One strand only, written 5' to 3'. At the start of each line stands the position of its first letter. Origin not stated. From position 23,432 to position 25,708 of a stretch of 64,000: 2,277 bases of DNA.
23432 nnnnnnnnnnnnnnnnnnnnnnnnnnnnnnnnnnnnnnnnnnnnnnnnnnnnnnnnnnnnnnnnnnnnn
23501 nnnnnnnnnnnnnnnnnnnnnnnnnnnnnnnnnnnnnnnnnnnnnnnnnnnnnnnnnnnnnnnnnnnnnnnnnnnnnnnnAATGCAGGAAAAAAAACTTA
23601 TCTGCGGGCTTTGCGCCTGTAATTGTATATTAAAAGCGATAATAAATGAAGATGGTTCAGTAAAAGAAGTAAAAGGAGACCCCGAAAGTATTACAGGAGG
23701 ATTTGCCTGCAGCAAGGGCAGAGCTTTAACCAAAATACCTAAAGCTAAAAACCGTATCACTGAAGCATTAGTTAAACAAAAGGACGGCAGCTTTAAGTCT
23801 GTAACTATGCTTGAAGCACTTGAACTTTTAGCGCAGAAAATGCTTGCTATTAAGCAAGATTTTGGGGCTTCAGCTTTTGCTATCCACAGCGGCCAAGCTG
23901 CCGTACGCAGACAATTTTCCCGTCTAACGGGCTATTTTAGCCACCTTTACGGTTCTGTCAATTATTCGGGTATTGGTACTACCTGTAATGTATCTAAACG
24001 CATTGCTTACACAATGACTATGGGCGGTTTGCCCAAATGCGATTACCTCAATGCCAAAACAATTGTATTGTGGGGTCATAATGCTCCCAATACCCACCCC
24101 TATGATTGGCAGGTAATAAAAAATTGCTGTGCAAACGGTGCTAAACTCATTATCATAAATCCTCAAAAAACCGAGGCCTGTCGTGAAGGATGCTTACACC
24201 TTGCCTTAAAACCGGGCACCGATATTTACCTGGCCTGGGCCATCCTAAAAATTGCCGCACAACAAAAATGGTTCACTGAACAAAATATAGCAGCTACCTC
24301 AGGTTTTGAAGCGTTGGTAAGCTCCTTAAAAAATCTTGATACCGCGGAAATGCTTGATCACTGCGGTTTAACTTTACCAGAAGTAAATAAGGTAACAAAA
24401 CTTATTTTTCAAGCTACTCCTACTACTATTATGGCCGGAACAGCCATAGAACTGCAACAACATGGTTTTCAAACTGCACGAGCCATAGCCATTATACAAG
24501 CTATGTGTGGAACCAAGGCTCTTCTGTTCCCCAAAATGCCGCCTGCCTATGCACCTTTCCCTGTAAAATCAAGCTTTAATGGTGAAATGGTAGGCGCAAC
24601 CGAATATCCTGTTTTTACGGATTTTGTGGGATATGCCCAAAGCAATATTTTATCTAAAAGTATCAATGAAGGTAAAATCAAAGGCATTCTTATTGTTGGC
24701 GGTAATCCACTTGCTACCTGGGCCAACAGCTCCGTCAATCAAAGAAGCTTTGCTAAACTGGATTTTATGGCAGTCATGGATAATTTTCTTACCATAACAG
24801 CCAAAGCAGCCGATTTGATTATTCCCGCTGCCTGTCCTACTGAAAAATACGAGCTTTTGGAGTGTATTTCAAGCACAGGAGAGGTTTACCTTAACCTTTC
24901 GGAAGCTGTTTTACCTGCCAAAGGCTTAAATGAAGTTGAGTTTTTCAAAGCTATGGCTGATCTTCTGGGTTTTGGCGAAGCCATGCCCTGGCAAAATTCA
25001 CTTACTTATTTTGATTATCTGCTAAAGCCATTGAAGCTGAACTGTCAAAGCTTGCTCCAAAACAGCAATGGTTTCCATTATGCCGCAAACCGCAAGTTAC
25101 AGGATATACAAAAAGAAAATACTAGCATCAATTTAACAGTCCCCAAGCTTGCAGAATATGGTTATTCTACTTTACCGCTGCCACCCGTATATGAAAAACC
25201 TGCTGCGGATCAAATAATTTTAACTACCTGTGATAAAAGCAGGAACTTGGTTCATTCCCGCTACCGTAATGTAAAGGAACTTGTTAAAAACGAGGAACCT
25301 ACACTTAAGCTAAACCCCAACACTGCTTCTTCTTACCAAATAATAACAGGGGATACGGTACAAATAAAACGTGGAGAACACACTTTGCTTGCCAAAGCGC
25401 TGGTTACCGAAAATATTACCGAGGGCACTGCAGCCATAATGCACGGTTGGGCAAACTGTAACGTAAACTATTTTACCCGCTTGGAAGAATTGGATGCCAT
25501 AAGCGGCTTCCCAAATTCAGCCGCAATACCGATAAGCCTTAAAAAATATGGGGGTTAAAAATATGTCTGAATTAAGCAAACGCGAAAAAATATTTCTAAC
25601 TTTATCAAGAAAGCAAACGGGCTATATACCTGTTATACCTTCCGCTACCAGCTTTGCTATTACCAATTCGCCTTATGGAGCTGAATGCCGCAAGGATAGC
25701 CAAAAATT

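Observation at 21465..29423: Corrinoid protein + MtaA-type methyltransferase operon with a cytoplasmic molybdopterin oxidoreductase in the substrate-methyltransferase slot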

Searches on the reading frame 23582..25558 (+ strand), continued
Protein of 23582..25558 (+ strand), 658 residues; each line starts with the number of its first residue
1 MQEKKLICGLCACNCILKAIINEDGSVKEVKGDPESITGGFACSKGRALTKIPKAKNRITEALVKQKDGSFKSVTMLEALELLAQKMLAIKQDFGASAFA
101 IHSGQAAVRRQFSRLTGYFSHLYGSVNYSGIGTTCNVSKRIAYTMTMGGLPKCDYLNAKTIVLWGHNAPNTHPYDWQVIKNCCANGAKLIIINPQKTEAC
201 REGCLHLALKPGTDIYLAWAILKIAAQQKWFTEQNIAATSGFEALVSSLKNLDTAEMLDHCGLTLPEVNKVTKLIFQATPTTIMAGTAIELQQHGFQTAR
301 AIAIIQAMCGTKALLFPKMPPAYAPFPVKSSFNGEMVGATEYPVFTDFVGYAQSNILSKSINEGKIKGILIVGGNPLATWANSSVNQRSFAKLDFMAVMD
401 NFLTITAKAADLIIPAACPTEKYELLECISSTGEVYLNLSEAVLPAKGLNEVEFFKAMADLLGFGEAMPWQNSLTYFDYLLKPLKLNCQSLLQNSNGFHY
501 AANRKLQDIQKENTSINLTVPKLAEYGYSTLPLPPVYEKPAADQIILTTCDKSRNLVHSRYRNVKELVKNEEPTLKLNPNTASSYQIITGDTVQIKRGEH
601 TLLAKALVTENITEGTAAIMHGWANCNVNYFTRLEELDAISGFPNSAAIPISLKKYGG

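Call 82: fold_search(model_id=the predicted structure, library=pdb)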
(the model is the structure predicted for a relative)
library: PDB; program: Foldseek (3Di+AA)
matches with E <= 10: 882; with E <= 0.001: 180
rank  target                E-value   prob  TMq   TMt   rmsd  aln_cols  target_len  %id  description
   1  2e7z                  7.5e-45  1.00  0.88  0.80   3.5       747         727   18  Acetylene Hydratase from Pelobacter acetylenicus (released 2007-02-27)
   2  1fdi                  1.1e-41  1.00  0.82  0.76   5.8       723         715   17  OXIDIZED FORM OF FORMATE DEHYDROGENASE H FROM E. COLI COMPLEXED WITH THE INHIBITOR NITRITE (released 1997-08-20)
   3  7vw6_A                1.2e-40  1.00  0.79  0.58   6.8       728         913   20  Cryo-EM Structure of Formate Dehydrogenase 1 from Methylorubrum extorquens AM1 (released 2022-06-01)
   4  7z0t_A                1.8e-40  1.00  0.83  0.77   6.6       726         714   18  Structure of the Escherichia coli formate hydrogenlyase complex (aerobic preparation, composite structure) (released 2022-09-28)
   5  2v45                  2.0e-39  1.00  0.83  0.75   6.5       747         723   18  A New Catalytic Mechanism of Periplasmic Nitrate Reductase from Desulfovibrio desulfuricans ATCC 27774 from Crystallogra (released 2008-03-18)
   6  8j83_A                2.0e-39  1.00  0.81  0.59   5.9       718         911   20  Crystal structure of formate dehydrogenase from Methylorubrum extorquens AM1 (released 2023-10-11)
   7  2vpw_A                4.7e-39  1.00  0.89  0.80   3.8       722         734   19  Polysulfide reductase with bound menaquinone (released 2008-06-10)
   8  2v3v                  7.9e-39  1.00  0.83  0.76   6.2       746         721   18  A New Catalytic Mechanism of Periplasmic Nitrate Reductase from Desulfovibrio desulfuricans ATCC 27774 from Crystallogra (released 2008-03-18)
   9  2jio                  5.2e-38  1.00  0.83  0.77   6.6       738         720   18  A New Catalytic Mechanism of Periplasmic Nitrate Reductase from Desulfovibrio desulfuricans ATCC 27774 from Crystallogra (released 2008-03-18)
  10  2nap                  2.1e-37  1.00  0.82  0.76   6.4       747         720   18  DISSIMILATORY NITRATE REDUCTASE (NAP) FROM DESULFOVIBRIO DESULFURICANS (released 1999-09-19)
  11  9ktl_A                2.2e-37  1.00  0.78  0.55   6.9       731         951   17  Cryo-EM structure of reduced form of formate dehydrogenase from Rhodobacter aestuarii (RaFDH) with NADH (released 2025-06-18)
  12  8rqz_C                1.0e-36  1.00  0.78  0.54   6.6       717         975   17  Crystal structure of Molybdenum bispyranopterin guanine dinucleotide formate dehydrogenases ForCE1 from Bacillus subti (released 2025-08-06)
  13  1aa6                  1.2e-36  1.00  0.77  0.73   6.4       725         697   16  REDUCED FORM OF FORMATE DEHYDROGENASE H FROM E. COLI (released 1997-08-20)
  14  6tg9_A                3.9e-36  1.00  0.76  0.54   8.7       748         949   17  Cryo-EM Structure of NADH reduced form of NAD+-dependent Formate Dehydrogenase from Rhodobacter capsulatus (released 2020-04-22)
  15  7l5s                  1.1e-34  1.00  0.79  0.68   5.4       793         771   16  Crystal Structure of Haemophilus influenzae MtsZ at pH 5.5 (released 2021-04-21)
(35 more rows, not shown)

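Call 93: search_protein_families(library=ncbifam, proteins=[L007:6686-7483:+, L007:7501-8175:+, L007:3773-4513:+, L110:356-1555:+], max_evalue=1e-8)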
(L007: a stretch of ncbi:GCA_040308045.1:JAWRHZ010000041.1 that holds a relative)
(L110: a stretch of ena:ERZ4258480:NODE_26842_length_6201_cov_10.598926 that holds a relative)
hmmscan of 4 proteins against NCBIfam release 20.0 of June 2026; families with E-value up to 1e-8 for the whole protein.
L007:6686-7483:+ (265 aa): 13 families
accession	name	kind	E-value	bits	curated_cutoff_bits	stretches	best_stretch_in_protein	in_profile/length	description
NF008426.0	PRK11260.1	equivalog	4.9e-41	140.8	312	1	9-265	12-266/266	cystine ABC transporter substrate-binding protein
TIGR01096.1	3A0103s03R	subfamily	2.3e-39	135.4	256.35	1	21-259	8-250/250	lysine/arginine/ornithine ABC transporter substrate-binding protein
NF007029.0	PRK09495.1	equivalog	5.6e-24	85.3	303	1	32-262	20-246/248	glutamine ABC transporter substrate-binding protein GlnH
NF041765.1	ArtJ_Ecoli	equivalog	1.4e-19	70.6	510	1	37-260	21-242/243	arginine ABC transporter substrate-binding protein ArtJ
NF011965.0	PRK15437.1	equivalog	1.8e-19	70.3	459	1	35-263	24-257/260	histidine ABC transporter substrate-binding protein HisJ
NF011586.0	PRK15010.1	equivalog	1.2e-18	67.6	440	1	29-261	18-255/260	lysine/arginine/ornithine ABC transporter substrate-binding protein ArgT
NF008112.0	PRK10859.1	equivalog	1.3e-16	60.2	354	1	11-260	13-266/483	membrane-bound lytic murein transglycosylase MltF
NF041764.1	ArtI_Ecoli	equivalog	1.4e-16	60.7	522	1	38-260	22-242/243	arginine ABC transporter substrate-binding protein ArtI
NF008885.0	PRK11917.1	equivalog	2.3e-15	56.8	373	1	3-190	2-196/259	bifunctional adhesin/ABC transporter aspartate/glutamate-binding protein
NF011583.0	PRK15007.1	subfamily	2.5e-15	56.5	358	1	38-260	22-242/243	arginine ABC transporter substrate-binding protein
NF008063.0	PRK10797.1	subfamily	4.5e-11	42.5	375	1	88-187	99-198/302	glutamate/aspartate ABC transporter substrate-binding protein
TIGR04262.1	orph_peri_GRRM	subfamily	7.9e-11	41.7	190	1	38-207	2-172/257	extracellular substrate binding-like orphan protein GrrP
NF052427.1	StpK7MSMEG_1200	equivalog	4.5e-10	38.6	900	1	35-258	360-584/601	serine/threonine protein kinase StpK7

L007:7501-8175:+ (224 aa): 10 families
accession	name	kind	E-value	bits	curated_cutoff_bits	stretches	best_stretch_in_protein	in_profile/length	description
NF011680.0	PRK15100.1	equivalog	1.5e-58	198.3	300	1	11-221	9-216/222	cystine ABC transporter permease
NF007028.0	PRK09494.1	equivalog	1.4e-39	136.2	303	1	3-219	1-216/219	glutamine ABC transporter permease GlnP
NF008336.0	PRK11122.1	equivalog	1.1e-36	126.6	248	1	14-218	5-214/222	arginine ABC transporter permease ArtM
TIGR03004.1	ectoine_ehuC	equivalog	1.3e-35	123.2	196.95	1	13-220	3-207/214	ectoine/hydroxyectoine ABC transporter permease subunit EhuC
TIGR03003.1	ectoine_ehuD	equivalog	2.4e-34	119.1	205.2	1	5-218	1-211/212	ectoine/hydroxyectoine ABC transporter permease subunit EhuD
NF011651.0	PRK15069.1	subfamily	1.5e-29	103.1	306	1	20-218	22-227/237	histidine ABC transporter permease HisM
NF008337.0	PRK11123.1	equivalog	4.2e-29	101.7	277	1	92-219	103-230/238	arginine ABC transporter permease ArtQ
NF011714.0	PRK15135.1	subfamily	6.2e-23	81.8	319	1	16-219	8-219/228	histidine ABC transporter permease HisQ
NF011687.0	PRK15107.1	equivalog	7.4e-23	81.6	318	1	2-208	1-212/224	glutamate/aspartate ABC transporter permease GltK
TIGR01726.1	HEQRo_perm_3TM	subfamily_domain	6.6e-21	74.7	42.2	1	14-114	2-99/99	ABC transporter permease subunit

L007:3773-4513:+ (246 aa): 188 families (the best 25 are shown)
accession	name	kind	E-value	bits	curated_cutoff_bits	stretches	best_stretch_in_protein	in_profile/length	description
NF008428.0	PRK11264.1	equivalog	5.5e-99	330.4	406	1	1-243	3-248/250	L-cystine ABC transporter ATP-binding protein TcyN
NF007027.0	PRK09493.1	equivalog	4.3e-93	311.1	379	1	1-242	1-239/240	glutamine ABC transporter ATP-binding protein GlnQ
TIGR03005.1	ectoine_ehuA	equivalog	1e-84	283.7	345.4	1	2-243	1-251/252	ectoine/hydroxyectoine ABC transporter ATP-binding protein EhuA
NF007908.0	PRK10619.1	equivalog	1.8e-81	273.1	466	1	3-241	7-254/257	histidine ABC transporter ATP-binding protein HisP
NF008338.0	PRK11124.1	equivalog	9.8e-74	247.9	369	1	2-239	3-240/242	arginine ABC transporter ATP-binding protein ArtP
TIGR00972.1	3a0107s01c2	equivalog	2.8e-71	239.7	343.2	1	2-240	2-244/248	phosphate ABC transporter ATP-binding protein PstB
TIGR02315.1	ABC_phnC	equivalog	2.8e-64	216.8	266.1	1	1-226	1-233/243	phosphonate ABC transporter ATP-binding protein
TIGR03265.1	PhnT2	equivalog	7e-63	213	457.7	1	2-241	5-237/353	putative 2-aminoethylphosphonate ABC transporter ATP-binding protein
TIGR01186.1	proV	subfamily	1.7e-62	211.7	326.6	1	12-242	4-233/363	betaine/proline/choline family ABC transporter ATP-binding protein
TIGR02314.1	ABC_MetN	equivalog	1.1e-61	208.8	499.7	1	1-242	1-244/343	methionine ABC transporter ATP-binding protein MetN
TIGR00968.1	3a0106s01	subfamily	2e-61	207.5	342.75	1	2-242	1-234/237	sulfate ABC transporter ATP-binding protein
TIGR02673.1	FtsE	equivalog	4.7e-58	196.4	264.85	1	1-215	1-213/214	cell division ATP-binding protein FtsE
TIGR02982.1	heterocyst_DevA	subfamily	5.2e-57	193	295.8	1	2-217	2-219/220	ABC exporter ATP-binding subunit, DevA family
NF006987.0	PRK09452.1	equivalog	1.2e-55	188.7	482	1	1-240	17-249/378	spermidine/putrescine ABC transporter ATP-binding protein PotA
NF043075.1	MMSYN1_0197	equivalog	9.8e-55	185.8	550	1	1-239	2-233/341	spermidine/putrescine ABC transporter ATP-binding protein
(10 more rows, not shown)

L110:356-1555:+ (399 aa): 2 families
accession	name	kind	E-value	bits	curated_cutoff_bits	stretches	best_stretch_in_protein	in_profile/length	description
TIGR01728.1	SsuA_fam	subfamily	2.5e-17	63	163.5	1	94-347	15-246/290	aliphatic sulfonate ABC transporter substrate-binding protein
NF040735.1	SBP_SaoX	equivalog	9.2e-10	38.1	300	1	112-384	32-287/330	ABC transporter substrate-binding subunit SaoX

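Call 94: search_protein_representatives(protein=window:23582-25558:+)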
Query: 658 residues. Proteins with E-value up to 0.001 (for the whole library): 5747; up to 1e-10: 2340; up to 1e-30: 265. The best 150 are listed.
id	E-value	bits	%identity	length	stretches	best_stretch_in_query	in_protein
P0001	0.0e+00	1502.9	100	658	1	1-658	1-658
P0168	2.4e-103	363.3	33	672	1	5-649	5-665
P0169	8.1e-98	345.0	34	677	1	5-649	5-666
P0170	5.5e-96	339.0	33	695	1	8-646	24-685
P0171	6.2e-87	309.1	32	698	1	6-648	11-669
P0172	7.6e-84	298.9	32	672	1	4-653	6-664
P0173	1.4e-79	284.8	32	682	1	8-649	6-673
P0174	2.2e-75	270.9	31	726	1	7-646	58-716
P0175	1.2e-73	265.1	32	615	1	6-498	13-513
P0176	5.1e-73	263.1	31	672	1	7-655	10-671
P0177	7.3e-72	259.3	30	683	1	6-645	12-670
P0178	1.9e-71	257.9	29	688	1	5-647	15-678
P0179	9.2e-70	252.4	29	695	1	4-645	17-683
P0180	1.9e-69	251.3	31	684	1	7-653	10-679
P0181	2.1e-69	251.2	29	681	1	6-648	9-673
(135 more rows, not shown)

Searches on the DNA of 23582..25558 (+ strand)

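Call 46: search_rna_families(source=L001, start=8600, end=9450, threshold=evalue, max_evalue=1)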
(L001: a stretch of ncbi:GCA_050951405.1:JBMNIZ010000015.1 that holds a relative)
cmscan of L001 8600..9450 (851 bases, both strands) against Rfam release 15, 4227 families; matches with E-value up to 1: 4.
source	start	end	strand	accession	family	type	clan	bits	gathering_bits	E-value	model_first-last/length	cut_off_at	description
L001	8721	9073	+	RF00023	tmRNA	Gene;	CL00001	202.6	47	4.3e-83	1-374/374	no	transfer-messenger RNA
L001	8600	8841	+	RF04321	tmRNA_permuted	Gene;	-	34.8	47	3.1e-05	72-213/213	5'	permuted transfer-messenger RNA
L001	9043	9138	+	RF04321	tmRNA_permuted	Gene;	-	24.2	47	0.0085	33-105/213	no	permuted transfer-messenger RNA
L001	9102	9165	+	RF02871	ncS54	Gene; sRNA;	-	19.7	43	0.092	1-79/79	no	Burkholderia sRNA 54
